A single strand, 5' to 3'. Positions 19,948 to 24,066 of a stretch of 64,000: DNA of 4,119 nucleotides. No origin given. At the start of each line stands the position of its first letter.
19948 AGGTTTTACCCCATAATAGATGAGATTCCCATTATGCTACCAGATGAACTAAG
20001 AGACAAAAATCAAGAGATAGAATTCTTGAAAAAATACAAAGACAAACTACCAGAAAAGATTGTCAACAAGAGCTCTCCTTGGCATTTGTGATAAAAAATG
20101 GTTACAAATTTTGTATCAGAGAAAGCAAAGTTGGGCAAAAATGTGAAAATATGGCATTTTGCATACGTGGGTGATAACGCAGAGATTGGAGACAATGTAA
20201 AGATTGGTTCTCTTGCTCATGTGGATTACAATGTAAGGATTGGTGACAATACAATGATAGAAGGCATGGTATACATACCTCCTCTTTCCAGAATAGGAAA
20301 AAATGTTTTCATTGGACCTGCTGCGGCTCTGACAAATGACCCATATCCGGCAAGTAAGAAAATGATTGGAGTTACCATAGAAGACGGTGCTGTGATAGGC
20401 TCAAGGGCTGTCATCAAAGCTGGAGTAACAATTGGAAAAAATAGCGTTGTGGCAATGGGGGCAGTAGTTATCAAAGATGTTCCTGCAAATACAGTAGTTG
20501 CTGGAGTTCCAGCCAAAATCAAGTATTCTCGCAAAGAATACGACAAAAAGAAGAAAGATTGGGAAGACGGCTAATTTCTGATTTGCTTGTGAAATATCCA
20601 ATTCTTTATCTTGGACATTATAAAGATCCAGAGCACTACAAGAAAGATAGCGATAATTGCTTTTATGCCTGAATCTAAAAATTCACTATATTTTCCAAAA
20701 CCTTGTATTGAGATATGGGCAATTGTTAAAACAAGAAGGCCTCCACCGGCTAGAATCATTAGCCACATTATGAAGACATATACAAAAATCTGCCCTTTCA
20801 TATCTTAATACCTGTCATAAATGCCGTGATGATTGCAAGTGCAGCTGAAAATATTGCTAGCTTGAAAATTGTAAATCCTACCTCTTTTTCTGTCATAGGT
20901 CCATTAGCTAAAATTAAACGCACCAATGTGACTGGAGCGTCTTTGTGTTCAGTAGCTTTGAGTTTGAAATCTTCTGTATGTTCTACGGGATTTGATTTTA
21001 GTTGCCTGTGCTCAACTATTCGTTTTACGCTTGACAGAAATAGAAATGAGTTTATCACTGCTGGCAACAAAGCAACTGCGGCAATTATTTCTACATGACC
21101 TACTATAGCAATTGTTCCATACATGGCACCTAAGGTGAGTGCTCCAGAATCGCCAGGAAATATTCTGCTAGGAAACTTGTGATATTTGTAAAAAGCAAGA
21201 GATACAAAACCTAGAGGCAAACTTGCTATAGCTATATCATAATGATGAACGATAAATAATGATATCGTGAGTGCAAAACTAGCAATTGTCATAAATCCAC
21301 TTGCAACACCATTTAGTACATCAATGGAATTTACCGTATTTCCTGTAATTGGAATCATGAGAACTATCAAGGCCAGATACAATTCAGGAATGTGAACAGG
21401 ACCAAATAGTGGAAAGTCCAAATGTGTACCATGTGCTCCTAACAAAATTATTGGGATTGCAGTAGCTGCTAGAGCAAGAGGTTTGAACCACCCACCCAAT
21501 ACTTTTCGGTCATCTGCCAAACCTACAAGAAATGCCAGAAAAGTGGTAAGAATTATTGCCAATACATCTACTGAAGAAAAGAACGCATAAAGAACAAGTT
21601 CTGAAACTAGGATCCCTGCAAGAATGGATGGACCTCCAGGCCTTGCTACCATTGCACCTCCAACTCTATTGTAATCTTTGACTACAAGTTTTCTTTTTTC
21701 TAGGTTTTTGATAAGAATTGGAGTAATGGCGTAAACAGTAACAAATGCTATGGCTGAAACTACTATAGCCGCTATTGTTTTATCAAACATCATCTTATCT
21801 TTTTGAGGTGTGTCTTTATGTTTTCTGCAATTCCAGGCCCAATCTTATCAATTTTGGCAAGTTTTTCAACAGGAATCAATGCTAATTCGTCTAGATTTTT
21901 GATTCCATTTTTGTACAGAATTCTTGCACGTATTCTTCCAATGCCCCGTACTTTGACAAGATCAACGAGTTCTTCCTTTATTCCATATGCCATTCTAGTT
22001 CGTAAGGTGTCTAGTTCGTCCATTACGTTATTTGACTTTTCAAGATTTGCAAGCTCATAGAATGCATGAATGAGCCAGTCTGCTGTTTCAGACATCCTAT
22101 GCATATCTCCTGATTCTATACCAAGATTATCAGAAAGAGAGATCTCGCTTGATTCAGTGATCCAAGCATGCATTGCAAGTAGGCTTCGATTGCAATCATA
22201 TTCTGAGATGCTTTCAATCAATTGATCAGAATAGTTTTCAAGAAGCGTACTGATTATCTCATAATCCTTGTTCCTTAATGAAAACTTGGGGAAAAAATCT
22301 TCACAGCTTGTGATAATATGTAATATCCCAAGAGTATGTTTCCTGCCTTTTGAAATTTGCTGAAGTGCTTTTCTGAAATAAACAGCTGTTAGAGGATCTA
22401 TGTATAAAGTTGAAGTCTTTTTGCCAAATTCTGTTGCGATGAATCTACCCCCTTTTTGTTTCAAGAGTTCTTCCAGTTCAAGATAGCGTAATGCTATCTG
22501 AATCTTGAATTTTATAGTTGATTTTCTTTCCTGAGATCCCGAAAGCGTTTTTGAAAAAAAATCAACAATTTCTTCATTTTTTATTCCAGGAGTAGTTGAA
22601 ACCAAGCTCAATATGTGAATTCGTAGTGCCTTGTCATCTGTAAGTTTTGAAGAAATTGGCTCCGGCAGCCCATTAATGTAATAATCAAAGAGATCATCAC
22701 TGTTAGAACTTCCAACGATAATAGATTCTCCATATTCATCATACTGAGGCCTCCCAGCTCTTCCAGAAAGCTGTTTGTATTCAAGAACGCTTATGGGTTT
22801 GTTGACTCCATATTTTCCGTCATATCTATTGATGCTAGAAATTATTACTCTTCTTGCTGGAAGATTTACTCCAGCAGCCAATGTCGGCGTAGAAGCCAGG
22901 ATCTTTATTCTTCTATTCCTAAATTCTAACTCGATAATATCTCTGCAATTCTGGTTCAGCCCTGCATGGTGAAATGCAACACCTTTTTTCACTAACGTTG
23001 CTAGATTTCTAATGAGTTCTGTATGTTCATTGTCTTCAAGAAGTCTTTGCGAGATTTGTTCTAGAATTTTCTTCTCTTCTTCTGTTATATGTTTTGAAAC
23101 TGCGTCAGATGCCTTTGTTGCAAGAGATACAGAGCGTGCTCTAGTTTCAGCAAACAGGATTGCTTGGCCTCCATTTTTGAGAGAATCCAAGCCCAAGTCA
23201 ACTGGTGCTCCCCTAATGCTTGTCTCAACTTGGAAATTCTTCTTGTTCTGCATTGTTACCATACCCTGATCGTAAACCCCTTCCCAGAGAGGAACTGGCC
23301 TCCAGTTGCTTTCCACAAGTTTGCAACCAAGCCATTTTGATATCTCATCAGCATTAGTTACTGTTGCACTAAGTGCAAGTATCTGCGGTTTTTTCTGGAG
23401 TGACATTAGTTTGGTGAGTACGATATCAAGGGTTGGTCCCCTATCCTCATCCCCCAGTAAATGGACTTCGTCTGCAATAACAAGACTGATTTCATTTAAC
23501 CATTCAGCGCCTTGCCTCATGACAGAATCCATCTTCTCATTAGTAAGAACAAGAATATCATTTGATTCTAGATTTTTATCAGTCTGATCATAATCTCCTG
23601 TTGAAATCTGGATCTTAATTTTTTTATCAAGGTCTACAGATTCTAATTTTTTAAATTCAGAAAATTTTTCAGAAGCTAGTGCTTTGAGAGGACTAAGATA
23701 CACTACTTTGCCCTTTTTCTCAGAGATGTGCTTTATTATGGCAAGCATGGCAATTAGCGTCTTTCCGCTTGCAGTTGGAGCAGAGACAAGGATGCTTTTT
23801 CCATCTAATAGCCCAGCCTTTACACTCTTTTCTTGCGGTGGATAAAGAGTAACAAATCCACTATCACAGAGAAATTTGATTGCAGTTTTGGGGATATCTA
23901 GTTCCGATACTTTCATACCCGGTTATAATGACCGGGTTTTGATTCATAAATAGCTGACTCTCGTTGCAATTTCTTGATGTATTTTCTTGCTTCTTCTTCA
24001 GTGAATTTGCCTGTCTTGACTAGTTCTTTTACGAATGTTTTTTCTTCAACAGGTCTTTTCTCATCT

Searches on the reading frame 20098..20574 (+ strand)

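Call 60: search_protein_families(library=pfam, proteins=[window:20098-20574:+], max_evalue=0.00001)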
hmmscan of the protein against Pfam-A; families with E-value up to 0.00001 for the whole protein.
window:20098-20574:+ (158 aa): 3 families
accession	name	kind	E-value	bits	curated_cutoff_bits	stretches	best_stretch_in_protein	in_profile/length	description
PF00132.30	Hexapep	-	7.3e-27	92.4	27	3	10-41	2-33/36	Bacterial transferase hexapeptide (six repeats)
PF14602.12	Hexapep_2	-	6.2e-12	45.5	27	1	92-124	2-32/34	Hexapeptide repeat of succinyl-transferase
PF25084.1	LbH_EIF2B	-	6.3e-11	42.7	54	1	35-128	11-97/105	EIF2B subunit epsilon LbH domain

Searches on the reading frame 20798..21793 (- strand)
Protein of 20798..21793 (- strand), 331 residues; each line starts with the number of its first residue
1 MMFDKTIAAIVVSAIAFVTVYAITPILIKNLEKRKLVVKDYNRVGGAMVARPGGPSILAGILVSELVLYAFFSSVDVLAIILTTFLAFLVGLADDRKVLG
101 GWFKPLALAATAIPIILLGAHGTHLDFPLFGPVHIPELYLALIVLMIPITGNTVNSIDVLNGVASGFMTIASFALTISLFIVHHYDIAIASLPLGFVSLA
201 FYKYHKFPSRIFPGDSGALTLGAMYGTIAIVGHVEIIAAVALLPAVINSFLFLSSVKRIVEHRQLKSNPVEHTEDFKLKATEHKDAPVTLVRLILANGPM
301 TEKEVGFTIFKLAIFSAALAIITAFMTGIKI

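Call 60: search_protein_families(library=pfam, proteins=[window:20798-21793:-], max_evalue=0.00001)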
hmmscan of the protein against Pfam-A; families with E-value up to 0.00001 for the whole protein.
window:20798-21793:- (331 aa): 1 family
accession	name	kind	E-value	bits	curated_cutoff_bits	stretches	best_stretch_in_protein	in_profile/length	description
PF00953.26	Glycos_transf_4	-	3.6e-29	102.2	27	1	78-232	2-159/160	Glycosyl transferase family 4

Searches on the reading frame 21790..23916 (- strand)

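Call 60: search_protein_families(library=pfam, proteins=[window:21790-23916:-], max_evalue=0.00001)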
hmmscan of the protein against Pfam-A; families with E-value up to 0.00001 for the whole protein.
window:21790-23916:- (708 aa): 7 families
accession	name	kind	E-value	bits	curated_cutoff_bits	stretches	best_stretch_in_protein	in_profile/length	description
PF00270.35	DEAD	-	6.3e-35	120.8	26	1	26-191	2-166/167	DEAD/DEAH box helicase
PF21280.2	Helicase_dom4_arc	-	4.9e-22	78.6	27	1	529-645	1-125/125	Archaeal helicase, domain 4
PF04851.21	ResIII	-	2.3e-13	50.8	22.5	1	24-186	4-162/164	Type III restriction enzyme, res subunit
PF00271.37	Helicase_C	-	6.8e-11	42.8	23.5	1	300-390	32-109/110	Helicase conserved C-terminal domain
PF22527.2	DEXQc_Suv3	-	8.7e-08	32.3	27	1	36-163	10-114/154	DEXQ-box helicase domain of Suv3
PF14520.12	HHH_5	-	1.3e-06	29.2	27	1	652-706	3-57/57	Helix-hairpin-helix domain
PF12826.13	HHH_2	-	4.1e-06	27.3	27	0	656-705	8-56/64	Helix-hairpin-helix motif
